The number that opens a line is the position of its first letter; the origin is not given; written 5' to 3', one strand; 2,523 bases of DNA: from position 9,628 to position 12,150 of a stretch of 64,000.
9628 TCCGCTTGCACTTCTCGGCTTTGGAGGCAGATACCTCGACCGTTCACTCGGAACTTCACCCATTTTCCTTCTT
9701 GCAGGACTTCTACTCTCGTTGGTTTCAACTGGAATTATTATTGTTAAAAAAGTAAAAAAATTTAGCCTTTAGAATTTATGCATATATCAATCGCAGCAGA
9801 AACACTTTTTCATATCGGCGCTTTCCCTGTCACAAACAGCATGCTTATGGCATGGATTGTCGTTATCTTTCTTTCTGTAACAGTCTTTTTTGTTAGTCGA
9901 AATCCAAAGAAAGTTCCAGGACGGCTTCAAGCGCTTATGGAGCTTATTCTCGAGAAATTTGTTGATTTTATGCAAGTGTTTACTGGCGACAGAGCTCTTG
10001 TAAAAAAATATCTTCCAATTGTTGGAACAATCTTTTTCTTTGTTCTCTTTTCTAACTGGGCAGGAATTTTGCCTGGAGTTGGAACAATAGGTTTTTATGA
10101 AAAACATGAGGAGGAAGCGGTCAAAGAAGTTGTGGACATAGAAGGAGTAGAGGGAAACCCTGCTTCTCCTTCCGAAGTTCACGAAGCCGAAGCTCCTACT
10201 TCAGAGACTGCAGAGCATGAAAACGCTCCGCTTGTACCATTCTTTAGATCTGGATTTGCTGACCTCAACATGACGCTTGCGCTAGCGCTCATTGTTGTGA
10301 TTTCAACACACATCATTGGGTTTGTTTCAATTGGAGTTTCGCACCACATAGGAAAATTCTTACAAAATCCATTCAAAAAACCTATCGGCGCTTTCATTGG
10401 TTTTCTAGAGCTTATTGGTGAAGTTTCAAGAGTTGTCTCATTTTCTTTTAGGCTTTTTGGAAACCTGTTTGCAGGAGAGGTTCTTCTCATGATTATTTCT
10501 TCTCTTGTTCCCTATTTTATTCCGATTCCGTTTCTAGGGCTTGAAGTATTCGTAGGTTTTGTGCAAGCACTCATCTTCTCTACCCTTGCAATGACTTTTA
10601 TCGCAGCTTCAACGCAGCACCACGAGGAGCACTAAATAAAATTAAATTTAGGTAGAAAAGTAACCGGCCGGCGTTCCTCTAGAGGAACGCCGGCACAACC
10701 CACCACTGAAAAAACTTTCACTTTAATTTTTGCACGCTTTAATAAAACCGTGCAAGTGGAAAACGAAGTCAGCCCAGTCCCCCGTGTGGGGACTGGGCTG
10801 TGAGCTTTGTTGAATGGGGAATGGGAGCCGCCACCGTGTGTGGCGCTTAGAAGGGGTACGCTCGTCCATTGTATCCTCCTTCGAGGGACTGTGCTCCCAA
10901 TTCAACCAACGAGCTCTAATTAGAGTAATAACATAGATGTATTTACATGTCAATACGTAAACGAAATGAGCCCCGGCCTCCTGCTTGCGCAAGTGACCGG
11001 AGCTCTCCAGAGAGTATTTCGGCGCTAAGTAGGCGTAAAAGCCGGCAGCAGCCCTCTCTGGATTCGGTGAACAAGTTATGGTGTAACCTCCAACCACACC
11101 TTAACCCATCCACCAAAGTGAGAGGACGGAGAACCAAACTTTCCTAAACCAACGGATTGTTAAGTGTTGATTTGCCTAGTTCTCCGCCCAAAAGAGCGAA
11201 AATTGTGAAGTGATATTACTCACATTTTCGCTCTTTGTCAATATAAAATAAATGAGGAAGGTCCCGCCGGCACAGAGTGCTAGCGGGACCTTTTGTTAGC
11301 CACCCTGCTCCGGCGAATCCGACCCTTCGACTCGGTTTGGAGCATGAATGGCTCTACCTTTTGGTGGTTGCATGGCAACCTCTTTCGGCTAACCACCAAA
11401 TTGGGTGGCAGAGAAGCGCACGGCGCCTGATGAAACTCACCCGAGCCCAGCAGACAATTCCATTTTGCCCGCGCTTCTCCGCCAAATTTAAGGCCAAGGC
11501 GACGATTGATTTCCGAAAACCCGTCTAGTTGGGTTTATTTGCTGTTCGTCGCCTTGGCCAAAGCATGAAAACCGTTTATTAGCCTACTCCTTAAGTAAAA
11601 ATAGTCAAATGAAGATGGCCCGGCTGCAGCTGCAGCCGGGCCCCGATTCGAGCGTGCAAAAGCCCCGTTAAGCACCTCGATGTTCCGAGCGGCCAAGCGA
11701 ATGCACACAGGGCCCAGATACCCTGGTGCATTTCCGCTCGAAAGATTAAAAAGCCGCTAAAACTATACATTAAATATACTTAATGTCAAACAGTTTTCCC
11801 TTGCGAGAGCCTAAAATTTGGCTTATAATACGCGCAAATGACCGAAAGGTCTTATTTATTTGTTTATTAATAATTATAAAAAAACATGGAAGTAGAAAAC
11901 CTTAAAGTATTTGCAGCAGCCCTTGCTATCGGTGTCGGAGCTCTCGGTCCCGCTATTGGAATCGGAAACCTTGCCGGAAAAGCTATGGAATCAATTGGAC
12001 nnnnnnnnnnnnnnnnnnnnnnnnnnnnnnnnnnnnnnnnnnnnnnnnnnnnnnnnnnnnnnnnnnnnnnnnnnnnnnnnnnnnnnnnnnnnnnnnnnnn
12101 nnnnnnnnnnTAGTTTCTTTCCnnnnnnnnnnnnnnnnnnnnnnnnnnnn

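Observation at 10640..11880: ~1.1-kb GC-rich, stem-dense non-coding segment inside the ATP synthase operon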

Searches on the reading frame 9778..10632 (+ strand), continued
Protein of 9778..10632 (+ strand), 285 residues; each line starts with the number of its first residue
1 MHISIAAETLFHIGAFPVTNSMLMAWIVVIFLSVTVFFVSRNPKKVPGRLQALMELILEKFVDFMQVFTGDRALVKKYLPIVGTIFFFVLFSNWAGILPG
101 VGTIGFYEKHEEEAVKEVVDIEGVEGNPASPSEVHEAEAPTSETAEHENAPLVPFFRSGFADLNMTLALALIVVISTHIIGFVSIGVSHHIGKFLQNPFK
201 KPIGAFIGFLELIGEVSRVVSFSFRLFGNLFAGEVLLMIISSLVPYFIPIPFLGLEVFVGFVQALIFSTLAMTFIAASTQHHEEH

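Call 85: search_protein_families(library=pfam, max_evalue=0.01, proteins=[L008:1613-2488:-, L015:1677-2147:-, L015:1643-2197:+, L090:4830-5057:-])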
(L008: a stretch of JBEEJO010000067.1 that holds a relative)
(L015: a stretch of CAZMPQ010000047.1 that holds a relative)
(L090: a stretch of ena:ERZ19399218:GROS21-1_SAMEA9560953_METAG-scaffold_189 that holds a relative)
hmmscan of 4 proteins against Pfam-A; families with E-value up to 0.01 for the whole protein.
L008:1613-2488:- (292 aa): 2 families
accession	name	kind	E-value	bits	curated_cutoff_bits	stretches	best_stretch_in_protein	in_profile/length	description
PF04542.20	Sigma70_r2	-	1.5e-06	28.3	24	1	68-131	1-61/71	Sigma-70 region 2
PF08281.18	Sigma70_r4_2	-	0.0006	19.8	25.7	1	239-264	28-53/54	Sigma-70, region 4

L015:1677-2147:- (157 aa): 0 families

L015:1643-2197:+ (185 aa): 0 families

L090:4830-5057:- (76 aa): 0 families

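Call 91: list_cluster_members(proteins=[P0001, window:9778-10632:+])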
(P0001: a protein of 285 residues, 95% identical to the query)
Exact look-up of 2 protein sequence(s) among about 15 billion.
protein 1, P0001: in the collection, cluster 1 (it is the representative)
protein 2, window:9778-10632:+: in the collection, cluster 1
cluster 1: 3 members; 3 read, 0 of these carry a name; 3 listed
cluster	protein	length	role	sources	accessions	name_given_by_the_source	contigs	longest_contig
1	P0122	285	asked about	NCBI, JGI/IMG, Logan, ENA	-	-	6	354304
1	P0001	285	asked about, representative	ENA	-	-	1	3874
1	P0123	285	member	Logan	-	-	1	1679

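Call 92: find_encoding_contigs(protein=P0123, flank=3000, max_places=3)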
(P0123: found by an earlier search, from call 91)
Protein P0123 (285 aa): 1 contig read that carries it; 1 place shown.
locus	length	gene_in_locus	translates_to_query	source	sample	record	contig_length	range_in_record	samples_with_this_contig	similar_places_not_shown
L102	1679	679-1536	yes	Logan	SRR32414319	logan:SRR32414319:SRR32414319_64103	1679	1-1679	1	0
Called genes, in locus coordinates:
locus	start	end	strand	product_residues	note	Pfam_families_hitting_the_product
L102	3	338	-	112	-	?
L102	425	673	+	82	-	PF09527:ATPase_gene1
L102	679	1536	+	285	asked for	PF00119:ATP-synt_A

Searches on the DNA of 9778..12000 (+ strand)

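Call 7: search_rna_families(source=window, start=10500, end=12000, threshold=evalue, max_evalue=10, show_alignments=3)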
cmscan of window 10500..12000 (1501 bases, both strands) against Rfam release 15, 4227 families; matches with E-value up to 10: 9.
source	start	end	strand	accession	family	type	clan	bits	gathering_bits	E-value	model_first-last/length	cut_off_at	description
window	10761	10851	-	RF01812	Pxr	Gene; sRNA;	-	25.7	80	0.054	1-109/109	no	Pxr regulatory sRNA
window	11187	11241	-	RF01771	rnk_leader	Cis-reg; leader;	-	23.5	50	0.33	1-109/109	no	Enterobacteria rnk leader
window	11052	11128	-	RF00237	mir-9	Gene; miRNA;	-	21.7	58.6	0.58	1-78/78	no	mir-9/mir-79 microRNA precursor family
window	10725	10804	+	RF02865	ncS01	Gene; sRNA;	-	17.4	58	3.8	1-110/110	no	Burkholderia sRNA 1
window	11572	11640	-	RF02222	sX2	Gene; sRNA;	-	16.1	40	1.7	1-110/110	no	Xanthomonas sRNA sX2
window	11189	11238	+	RF00849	mir-60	Gene; miRNA;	-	16.1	67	7.9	1-72/72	no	mir-60 microRNA precursor family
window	11243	11320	-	RF00236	ctRNA_pGA1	Gene; antisense;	-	15.3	45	6.3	1-79/79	no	ctRNA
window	11597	11681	-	RF02621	BSnc120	Gene; sRNA;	-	15.3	114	6.3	1-88/88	no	Brucella sRNA 120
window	10641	10729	-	RF01880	Xist_exon1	Gene; lncRNA;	-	11.6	50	4.3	1-85/85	no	X-chromosome inactivation gene exon 1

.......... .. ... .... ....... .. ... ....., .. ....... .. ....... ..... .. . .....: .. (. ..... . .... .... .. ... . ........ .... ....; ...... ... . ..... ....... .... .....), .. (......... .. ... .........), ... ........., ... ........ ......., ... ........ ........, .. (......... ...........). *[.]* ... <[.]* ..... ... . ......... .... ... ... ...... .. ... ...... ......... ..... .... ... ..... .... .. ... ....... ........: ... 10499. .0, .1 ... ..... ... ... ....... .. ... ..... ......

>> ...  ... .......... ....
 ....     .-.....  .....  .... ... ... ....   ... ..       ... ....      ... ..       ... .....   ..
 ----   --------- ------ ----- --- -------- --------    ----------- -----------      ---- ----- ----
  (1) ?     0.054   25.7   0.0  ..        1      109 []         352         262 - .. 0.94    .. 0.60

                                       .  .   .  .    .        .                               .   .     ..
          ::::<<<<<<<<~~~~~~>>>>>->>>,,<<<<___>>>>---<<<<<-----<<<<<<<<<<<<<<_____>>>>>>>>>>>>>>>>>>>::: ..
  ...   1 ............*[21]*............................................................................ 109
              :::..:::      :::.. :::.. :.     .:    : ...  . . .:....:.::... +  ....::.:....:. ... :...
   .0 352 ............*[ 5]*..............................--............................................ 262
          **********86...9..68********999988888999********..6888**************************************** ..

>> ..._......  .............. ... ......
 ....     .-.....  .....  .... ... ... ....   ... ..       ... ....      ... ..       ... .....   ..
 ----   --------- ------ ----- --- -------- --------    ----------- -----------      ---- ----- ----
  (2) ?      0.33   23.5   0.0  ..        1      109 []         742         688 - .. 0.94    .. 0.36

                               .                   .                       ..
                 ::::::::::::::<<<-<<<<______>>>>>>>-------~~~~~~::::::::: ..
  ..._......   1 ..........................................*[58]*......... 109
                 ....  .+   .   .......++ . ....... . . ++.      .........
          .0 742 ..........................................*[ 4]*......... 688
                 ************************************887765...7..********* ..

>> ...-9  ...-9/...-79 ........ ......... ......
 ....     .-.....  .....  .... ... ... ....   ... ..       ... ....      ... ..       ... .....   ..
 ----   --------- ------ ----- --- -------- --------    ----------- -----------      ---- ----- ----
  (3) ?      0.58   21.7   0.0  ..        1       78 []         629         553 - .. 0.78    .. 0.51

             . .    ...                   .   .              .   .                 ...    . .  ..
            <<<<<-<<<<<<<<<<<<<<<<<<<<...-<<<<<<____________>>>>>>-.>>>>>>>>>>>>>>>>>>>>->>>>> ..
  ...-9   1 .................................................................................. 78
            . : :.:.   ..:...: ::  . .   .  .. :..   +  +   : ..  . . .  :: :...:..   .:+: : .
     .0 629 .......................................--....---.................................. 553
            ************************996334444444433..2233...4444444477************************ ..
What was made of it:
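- On Any Rfam 15 family (RNase P, tmRNA, 6S, SRP, group I/II introns, OLE, GOLLD, ROOL, HEARO, raiA, riboswitches, ctRNAs): The permissive scan of 10500-12000 gives a best hit of Pxr at 25.7 bits against a threshold of 80; all hits are noise (call 7).
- Closest known: Antisense control and immunity RNAs of plasmids and phages. Different: The Rfam ctRNA match is noise only (E = 6.3; call 7).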

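Call 22: search_dna_similar(query=window:10636-11885:+, collection=phages, mode=distant, max_evalue=0.01)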
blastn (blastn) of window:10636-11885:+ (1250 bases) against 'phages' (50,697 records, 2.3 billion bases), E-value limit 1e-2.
No match.

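Call 23: search_dna_similar(query=window:10636-11885:+, collection=plasmids, mode=distant, max_evalue=0.01)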
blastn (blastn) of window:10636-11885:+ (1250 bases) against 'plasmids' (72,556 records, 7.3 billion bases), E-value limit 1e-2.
No match.
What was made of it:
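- Tried and rejected: Similarity to phage or plasmid records: none (calls 22, 23).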

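Call 35: search_rna_families(sources=[L088, L052, L024, L079, L015, L090, L089], threshold=gathering)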
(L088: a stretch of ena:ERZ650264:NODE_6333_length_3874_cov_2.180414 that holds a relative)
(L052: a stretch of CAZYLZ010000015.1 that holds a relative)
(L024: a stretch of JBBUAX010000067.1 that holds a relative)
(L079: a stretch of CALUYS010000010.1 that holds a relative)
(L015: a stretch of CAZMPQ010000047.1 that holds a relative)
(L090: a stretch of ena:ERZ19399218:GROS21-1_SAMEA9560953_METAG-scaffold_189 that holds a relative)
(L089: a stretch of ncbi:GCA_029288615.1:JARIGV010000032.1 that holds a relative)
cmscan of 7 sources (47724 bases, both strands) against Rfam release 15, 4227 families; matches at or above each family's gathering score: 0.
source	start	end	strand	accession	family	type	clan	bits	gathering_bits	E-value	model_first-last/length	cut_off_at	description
